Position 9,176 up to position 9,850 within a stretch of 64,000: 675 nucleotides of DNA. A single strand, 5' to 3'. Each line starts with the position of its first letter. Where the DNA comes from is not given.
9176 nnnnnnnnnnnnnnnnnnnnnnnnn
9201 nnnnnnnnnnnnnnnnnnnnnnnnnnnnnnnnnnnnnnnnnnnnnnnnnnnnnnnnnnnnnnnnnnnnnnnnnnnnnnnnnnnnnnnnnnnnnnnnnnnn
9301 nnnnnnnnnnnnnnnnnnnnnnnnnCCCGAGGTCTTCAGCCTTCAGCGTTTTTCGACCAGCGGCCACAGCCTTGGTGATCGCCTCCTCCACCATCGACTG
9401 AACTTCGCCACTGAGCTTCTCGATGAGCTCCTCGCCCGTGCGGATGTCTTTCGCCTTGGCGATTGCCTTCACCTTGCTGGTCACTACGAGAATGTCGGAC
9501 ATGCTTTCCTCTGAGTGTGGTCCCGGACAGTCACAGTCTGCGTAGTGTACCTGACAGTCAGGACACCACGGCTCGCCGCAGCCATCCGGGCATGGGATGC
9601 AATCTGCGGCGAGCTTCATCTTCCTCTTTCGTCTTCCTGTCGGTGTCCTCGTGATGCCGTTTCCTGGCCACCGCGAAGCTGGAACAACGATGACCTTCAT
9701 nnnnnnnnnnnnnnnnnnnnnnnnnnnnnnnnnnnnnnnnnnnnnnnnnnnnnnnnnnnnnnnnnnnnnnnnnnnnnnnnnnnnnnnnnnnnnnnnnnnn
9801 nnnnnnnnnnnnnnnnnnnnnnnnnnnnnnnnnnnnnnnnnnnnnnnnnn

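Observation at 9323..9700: Phage-encoded histone-fold protein with the archaeal-histone AGRKT-L-KAEDL signature, fused to a Cys-rich zinc module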

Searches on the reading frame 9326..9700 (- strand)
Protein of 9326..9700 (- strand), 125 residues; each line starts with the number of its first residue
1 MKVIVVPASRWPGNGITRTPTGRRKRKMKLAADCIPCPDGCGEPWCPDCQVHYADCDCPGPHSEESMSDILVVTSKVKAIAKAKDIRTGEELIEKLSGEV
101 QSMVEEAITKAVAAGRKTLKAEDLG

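Call 3: search_protein_families(library=pfam, proteins=[window:9326-9700:-], max_evalue=1)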
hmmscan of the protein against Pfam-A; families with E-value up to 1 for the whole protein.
window:9326-9700:- (125 aa): 3 families
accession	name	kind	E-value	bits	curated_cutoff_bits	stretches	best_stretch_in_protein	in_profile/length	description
PF00808.29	CBFD_NFYB_HMF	-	0.023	15.4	21.4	1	99-124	36-61/65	Histone-like transcription factor (CBF/NF-Y) and archaeal histone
PF16060.10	DUF4802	-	0.16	12.6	27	1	43-59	23-39/64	Domain of unknown function (DUF4802)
PF18759.7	Plavaka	-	0.21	11.2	26.3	1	40-86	234-284/325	Plavaka transposase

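Call 4: search_protein_families(library=phrogs, proteins=[window:9326-9700:-], max_evalue=1)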
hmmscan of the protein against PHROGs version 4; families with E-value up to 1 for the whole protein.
window:9326-9700:- (125 aa): 1 family
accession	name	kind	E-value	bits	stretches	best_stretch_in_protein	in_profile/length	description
phrog_14470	-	unknown function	0.12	13.4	1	43-58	4-19/46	-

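Call 6: find_homologous_proteins(query=window:9326-9700:-, max_evalue=0.01)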
Query window:9326-9700:- (125 aa): 14 proteins with E <= 0.01 among 30 candidates.
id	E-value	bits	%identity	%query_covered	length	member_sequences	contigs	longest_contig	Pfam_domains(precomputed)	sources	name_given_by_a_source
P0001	5.2e-64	232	83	99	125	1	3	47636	-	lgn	-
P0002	1.6e-58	214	97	80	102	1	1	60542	-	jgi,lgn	-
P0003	7.2e-57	209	61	100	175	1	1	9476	-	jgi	jgi:hypothetical protein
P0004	2.4e-44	169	77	78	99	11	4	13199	-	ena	-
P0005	3.0e-39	152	70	79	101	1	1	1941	-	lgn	-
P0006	2.2e-38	149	69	78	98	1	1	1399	-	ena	-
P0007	2.5e-38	149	64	85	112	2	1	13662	-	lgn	-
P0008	5.2e-38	148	61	85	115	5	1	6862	-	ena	-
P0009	2.7e-34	136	62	80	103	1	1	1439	-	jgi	jgi:hypothetical protein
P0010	1.6e-33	134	65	78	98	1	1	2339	-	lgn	-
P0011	2.0e-25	107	73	59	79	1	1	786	-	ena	-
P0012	2.3e-20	91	88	33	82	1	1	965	-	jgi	-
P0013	2.1e-17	81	85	33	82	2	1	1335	-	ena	-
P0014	2.4e-14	72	86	29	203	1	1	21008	PF02945.22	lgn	-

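Call 7: search_solved_structures(query=window:9326-9700:-, max_evalue=10, show_alignments=3)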
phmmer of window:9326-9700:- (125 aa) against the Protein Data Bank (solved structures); distinct sequences matched with E-value up to 10: 9.
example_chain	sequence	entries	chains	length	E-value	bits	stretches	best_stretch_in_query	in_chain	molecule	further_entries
8cmp_A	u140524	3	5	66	9.8e-06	29.1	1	67-124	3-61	CBFD_NFYB_HMF domain-containing protein | Transcription factor CBF/NF-Y/archaeal histone domain-containing protein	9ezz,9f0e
9f2c_A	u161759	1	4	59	1.1e-05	28.9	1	71-122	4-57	hypothetical protein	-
8fvx_A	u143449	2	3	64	2.4e-05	27.9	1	67-124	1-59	CBFD_NFYB_HMF domain-containing protein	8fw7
9qt0_A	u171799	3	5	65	0.00054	23.5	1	63-123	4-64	DUF1931 domain-containing protein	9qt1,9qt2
3lef_A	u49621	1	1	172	0.21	15.1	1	41-58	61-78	Uncharacterized protein 4E10_S0_1Z6NA_001 (T18)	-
1z6n_A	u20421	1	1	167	0.23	15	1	41-58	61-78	hypothetical protein PA1234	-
1b67_A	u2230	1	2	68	0.41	14.2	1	92-124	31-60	PROTEIN (HISTONE HMFA)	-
1hta_A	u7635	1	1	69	0.42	14.1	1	92-124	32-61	HISTONE HMFA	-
1a7w_A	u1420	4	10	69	0.63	13.6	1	92-124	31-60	HISTONE HMFB | PROTEIN (HISTONE HMFB) | HISTONE B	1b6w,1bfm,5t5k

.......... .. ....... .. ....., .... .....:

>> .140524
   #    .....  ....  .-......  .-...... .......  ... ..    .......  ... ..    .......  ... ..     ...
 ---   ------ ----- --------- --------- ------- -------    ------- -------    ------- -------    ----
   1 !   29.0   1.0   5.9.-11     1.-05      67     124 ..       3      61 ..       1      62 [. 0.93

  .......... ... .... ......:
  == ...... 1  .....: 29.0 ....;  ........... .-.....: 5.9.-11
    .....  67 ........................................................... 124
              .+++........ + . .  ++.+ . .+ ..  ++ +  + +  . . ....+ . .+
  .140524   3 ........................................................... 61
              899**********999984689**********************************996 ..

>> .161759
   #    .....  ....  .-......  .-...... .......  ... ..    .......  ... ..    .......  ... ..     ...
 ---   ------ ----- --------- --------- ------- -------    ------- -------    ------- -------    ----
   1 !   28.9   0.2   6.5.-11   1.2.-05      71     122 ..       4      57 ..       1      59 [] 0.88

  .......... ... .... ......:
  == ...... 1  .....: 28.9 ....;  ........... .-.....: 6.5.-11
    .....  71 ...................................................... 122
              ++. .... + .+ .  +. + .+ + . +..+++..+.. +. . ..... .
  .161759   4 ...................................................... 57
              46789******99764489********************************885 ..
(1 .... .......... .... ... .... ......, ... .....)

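Call 12: search_dna_similar(query=window:9326-9700:-, collection=phages, mode=protein, max_evalue=0.01, max_rows=30)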
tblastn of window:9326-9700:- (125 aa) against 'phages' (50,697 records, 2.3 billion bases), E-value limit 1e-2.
Records with a match: 1; places in all: 1; records where one place covers at least 80% of the query: 0.
Best place of each record, by identity: <60% 1.
By first word of the organism name: Curvibacter 1.
By host as written in the record: Curvibacter sp. AEP1.3 1.
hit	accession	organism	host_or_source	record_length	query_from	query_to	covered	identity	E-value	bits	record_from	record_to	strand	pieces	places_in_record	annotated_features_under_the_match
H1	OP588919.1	Curvibacter phage PCA1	Curvibacter sp. AEP1.3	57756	26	65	32%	55.0%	7e-5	46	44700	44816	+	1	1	DNA methyltransferase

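Call 20: find_homologous_proteins(query=A1, max_evalue=0.01)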
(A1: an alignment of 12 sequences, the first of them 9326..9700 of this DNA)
Query A1 (12 sequences) (125 aa, profile of the alignment): 129 proteins with E <= 0.01 among 8000 candidates; the best 120 are listed.
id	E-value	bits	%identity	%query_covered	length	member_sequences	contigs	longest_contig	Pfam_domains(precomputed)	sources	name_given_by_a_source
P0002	2.9e-54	199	97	80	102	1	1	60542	-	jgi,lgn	-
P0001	1.8e-50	187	83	99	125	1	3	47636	-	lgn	-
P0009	1.1e-48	182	62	80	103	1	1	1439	-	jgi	jgi:hypothetical protein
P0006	2.4e-48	180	69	78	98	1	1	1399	-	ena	-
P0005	3.7e-48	180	70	79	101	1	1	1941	-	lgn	-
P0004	1.1e-47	178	77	78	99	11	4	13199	-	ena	-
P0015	3.2e-47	177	70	79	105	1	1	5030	-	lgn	-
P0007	1.2e-46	175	64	85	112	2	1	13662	-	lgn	-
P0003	1.5e-46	175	61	100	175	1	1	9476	-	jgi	jgi:hypothetical protein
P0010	2.0e-46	174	65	78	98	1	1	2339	-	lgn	-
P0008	2.4e-46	174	61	85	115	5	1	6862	-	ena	-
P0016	7.8e-30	121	56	79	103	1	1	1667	-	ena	-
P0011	9.9e-28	114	73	59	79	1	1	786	-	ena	-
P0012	4.1e-21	93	88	33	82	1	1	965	-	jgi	-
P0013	3.5e-20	90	85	33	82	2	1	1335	-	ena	-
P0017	5.7e-19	86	98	47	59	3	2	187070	-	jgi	-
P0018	8.7e-19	86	97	47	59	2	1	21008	-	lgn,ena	-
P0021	1.9e-17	81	81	47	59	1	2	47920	-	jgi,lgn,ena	-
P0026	2.4e-14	71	79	31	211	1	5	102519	PF02945.22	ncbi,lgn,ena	-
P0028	4.2e-14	70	62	46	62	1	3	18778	-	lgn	-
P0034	6.2e-13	67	65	37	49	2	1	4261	-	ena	-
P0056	4.9e-8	51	48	45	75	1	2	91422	-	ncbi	-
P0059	7.2e-8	50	64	31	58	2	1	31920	-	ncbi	-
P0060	8.1e-8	50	42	50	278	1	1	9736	-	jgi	jgi:hypothetical protein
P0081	3.1e-6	45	48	37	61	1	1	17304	-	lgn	-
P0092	1.2e-5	43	46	46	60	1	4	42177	-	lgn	-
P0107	1.3e-4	40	53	34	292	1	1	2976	PF00145.24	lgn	-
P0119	1.4e-3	37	40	45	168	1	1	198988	-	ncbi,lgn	-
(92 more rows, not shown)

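Call 21: search_solved_structures(query=A1, max_evalue=1, show_alignments=0)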
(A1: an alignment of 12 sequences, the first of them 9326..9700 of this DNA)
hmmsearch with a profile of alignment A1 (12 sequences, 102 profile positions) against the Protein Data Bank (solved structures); distinct sequences matched with E-value up to 1: 14.
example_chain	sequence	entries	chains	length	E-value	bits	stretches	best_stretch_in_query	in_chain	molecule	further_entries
8cmp_A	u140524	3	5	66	3e-11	46.8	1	43-101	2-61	CBFD_NFYB_HMF domain-containing protein | Transcription factor CBF/NF-Y/archaeal histone domain-containing protein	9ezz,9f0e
8fvx_A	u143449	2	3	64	1.2e-10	44.9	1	44-101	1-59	CBFD_NFYB_HMF domain-containing protein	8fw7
9f2c_A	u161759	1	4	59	2.5e-08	37.4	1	48-99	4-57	hypothetical protein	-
9qt0_A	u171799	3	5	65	9.3e-08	35.6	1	40-101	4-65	DUF1931 domain-containing protein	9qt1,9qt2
1b67_A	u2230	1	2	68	0.015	18.9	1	71-101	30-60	PROTEIN (HISTONE HMFA)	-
1hta_A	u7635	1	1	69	0.015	18.8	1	71-101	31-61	HISTONE HMFA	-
8bdk_A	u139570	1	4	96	0.027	18.1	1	53-101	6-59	DNA-binding protein HmvA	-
1a7w_A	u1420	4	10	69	0.035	17.7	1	73-101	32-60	HISTONE HMFB | PROTEIN (HISTONE HMFB) | HISTONE B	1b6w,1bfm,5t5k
1ku5_A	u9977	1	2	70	0.057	17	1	61-101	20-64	HPhA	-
1taf_A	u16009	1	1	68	0.62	13.7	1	46-101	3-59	TFIID TBP ASSOCIATED FACTOR 42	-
9qv6_A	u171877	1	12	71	0.82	13.3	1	53-101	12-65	Archaeal histone A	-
9qv5_A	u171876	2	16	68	0.85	13.2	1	53-101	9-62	Archaeal histone A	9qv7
8ua7_A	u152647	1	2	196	0.86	13.2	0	52-101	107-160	Histone H3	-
3bgh_A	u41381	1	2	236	0.88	13.2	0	10-87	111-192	Putative neuraminyllactose-binding hemagglutinin homolog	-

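Call 23: find_encoding_contigs(protein=P0017, flank=6000, max_places=3)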
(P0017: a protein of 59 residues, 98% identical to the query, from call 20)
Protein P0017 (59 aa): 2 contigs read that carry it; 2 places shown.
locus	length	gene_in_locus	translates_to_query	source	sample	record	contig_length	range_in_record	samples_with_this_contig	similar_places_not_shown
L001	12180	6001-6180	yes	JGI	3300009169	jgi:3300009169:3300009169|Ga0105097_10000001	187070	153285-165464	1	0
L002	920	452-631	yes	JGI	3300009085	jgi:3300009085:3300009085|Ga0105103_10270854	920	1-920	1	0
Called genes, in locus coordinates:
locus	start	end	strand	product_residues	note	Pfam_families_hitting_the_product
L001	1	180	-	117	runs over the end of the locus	PF00072:Response_reg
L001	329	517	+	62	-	-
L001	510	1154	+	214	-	PF18406:DUF1281_C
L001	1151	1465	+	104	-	-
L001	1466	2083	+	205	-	-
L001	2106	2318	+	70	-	-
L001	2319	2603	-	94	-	-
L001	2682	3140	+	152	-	-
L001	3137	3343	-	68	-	-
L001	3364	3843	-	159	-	-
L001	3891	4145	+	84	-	-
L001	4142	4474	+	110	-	-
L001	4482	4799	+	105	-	-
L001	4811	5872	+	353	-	PF00092:VWA, PF13519:VWA_2 (weak), PF25106:VWA_4 (weak)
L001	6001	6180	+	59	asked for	-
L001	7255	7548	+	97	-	-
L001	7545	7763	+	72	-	-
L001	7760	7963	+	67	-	-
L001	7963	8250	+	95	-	-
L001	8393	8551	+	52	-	-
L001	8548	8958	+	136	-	-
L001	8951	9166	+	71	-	-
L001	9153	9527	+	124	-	-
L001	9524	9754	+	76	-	-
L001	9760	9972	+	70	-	-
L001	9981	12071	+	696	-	PF13589:HATPase_c_3 (weak)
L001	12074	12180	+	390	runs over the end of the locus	PF26926:Phage_T4_rIIB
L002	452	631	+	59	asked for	-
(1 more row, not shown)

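Call 24: find_encoding_contigs(protein=P0018, flank=6000, max_places=3)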
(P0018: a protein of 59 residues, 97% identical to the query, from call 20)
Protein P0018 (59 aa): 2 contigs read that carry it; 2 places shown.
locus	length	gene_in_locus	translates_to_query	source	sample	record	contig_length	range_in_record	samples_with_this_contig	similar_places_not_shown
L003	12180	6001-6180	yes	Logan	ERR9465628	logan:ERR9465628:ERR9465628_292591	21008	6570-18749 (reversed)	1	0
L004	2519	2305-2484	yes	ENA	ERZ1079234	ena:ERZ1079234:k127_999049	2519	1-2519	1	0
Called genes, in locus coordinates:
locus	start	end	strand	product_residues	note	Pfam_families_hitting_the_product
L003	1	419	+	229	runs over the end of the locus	PF18406:DUF1281_C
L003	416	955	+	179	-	PF00383:dCMP_cyt_deam_1, PF14437:MafB19-deam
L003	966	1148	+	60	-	-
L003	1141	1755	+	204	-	-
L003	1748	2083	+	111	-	-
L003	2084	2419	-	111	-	-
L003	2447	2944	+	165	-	-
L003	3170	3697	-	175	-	-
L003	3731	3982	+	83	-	-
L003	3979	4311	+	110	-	-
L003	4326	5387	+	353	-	PF00092:VWA, PF25106:VWA_4 (weak)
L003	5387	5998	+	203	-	PF02945:Endonuclease_7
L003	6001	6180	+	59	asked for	-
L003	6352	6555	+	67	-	-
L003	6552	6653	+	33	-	-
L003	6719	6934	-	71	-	-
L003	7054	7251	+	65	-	-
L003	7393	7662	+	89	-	-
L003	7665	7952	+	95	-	-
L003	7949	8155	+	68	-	-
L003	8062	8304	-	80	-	-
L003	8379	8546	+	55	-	-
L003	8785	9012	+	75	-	-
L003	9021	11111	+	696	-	-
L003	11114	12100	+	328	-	PF26926:Phage_T4_rIIB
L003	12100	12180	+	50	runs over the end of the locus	-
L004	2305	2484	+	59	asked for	-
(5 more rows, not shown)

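Call 25: find_encoding_contigs(protein=P0002, flank=6000, max_places=3)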
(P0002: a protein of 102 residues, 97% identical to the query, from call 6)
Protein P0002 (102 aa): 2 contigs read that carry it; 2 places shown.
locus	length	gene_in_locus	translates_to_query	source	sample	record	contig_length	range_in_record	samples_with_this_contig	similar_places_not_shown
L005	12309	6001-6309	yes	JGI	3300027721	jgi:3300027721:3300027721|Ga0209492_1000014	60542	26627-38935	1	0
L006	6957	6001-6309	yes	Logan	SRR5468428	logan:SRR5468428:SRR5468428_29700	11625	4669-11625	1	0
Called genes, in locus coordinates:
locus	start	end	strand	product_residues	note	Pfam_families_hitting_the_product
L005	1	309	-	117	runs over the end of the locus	PF00072:Response_reg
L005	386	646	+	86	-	-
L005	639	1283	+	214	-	PF18406:DUF1281_C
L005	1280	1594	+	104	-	-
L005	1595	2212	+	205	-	-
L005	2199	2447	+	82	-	-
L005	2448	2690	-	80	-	-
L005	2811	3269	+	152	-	-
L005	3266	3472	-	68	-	-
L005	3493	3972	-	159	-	-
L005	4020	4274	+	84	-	-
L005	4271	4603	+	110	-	-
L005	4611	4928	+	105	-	-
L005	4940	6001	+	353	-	PF00092:VWA, PF13519:VWA_2 (weak), PF25106:VWA_4 (weak)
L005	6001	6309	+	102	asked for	-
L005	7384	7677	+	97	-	-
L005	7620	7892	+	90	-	-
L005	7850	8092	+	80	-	-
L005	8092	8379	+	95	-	-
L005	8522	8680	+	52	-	-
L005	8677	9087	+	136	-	-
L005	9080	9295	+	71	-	-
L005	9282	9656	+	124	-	-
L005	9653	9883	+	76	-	-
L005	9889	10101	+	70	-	-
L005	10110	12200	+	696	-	PF13589:HATPase_c_3 (weak)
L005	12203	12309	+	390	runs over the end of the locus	PF26926:Phage_T4_rIIB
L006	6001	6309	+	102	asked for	-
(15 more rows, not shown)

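Call 30: search_protein_families(library=pfam, proteins=[P0026, P0060, P0107, P0059, P0081, P0034, P0119, P0056, P0092, P0017], max_evalue=0.1)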
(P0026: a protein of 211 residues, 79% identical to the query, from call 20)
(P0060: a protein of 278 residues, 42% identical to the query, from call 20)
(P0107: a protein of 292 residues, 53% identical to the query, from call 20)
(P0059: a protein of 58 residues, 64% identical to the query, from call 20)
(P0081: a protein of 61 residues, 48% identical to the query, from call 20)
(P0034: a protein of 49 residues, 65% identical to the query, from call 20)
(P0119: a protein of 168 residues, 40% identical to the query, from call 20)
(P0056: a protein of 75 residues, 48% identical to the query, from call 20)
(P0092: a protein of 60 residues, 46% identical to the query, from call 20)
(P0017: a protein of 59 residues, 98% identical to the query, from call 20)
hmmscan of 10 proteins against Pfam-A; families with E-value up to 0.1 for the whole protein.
P0026 (211 aa): 3 families
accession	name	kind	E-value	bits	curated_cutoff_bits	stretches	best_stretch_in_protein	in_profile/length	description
PF02945.21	Endonuclease_7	-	1.2e-18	67.2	23.6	1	130-206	10-81/82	Recombination endonuclease VII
PF05555.16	DUF762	-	0.018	15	25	1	108-173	10-74/245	Coxiella burnetii protein of unknown function (DUF762)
PF25206.1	DUF7836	-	0.019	15.3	26.7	0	25-70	10-49/59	Domain of unknown function (DUF7836)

P0060 (278 aa): 1 family
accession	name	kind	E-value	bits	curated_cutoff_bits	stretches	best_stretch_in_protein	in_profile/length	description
PF16551.10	Quaking_NLS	-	0.042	13.9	22.9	1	116-133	1-18/30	Putative nuclear localisation signal of quaking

P0107 (292 aa): 4 families
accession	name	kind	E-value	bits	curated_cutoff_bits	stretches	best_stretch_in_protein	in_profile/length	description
PF00145.23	DNA_methylase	-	3.2e-48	165.3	22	1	1-164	1-163/324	C-5 cytosine-specific DNA methylase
PF02475.24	TRM5-TYW2_MTfase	-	0.0082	16.5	28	1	3-40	40-78/164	TRM5/TYW2 methyltransferase domain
PF03602.21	Cons_hypoth95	-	0.015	15.4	24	1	2-48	44-90/182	Conserved hypothetical protein 95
PF22400.1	DUF6980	-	0.082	13.6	27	0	49-104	25-78/99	Domain of unknown function (DUF6980)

P0059 (58 aa): 0 families

P0081 (61 aa): 0 families

P0034 (49 aa): 0 families

P0119 (168 aa): 0 families

P0056 (75 aa): 2 families
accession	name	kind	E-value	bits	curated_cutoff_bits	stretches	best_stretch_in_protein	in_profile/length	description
PF00808.29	CBFD_NFYB_HMF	-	0.014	16.1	21.4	1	45-75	31-61/65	Histone-like transcription factor (CBF/NF-Y) and archaeal histone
PF09123.17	DUF1931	-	0.054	14.1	21.8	1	42-75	20-53/138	Domain of unknown function (DUF1931)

P0092 (60 aa): 2 families
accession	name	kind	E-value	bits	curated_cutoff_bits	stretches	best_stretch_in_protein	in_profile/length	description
PF18675.7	HepII_C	-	0.042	14.3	26.1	1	7-44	12-50/88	Heparinase II C-terminal domain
PF00808.29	CBFD_NFYB_HMF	-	0.091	13.5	21.4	0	11-58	8-60/65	Histone-like transcription factor (CBF/NF-Y) and archaeal histone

P0017 (59 aa): 1 family
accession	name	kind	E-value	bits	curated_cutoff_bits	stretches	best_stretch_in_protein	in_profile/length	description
PF00808.29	CBFD_NFYB_HMF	-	0.001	19.7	21.4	1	34-58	37-61/65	Histone-like transcription factor (CBF/NF-Y) and archaeal histone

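Call 41: predict_structure(alignment_id=A3)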
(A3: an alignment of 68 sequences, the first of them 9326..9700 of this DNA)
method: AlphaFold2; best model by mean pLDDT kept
length: 125 residues; sequences in the alignment: 68
mean_pLDDT: 69.8   pTM: 0.35
mean pLDDT of the five models: 69.8, 66.9, 66.0, 65.9, 62.8
residues with pLDDT >= 90: 0; 70-90: 78; 50-70: 30; < 50: 17
segments of 3 or more residues with pLDDT < 50: 5-7, 10-20
pLDDT, mean of each block of 10 residues (from residue 1): 50 47 60 80 82 76 55 70 77 79 83 79 70
secondary structure, 60 per line:
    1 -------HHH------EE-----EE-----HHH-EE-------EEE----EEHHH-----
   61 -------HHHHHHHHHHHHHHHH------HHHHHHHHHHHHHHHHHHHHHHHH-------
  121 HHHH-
elements in order: E44-46 H68-83 H90-113 H121-124
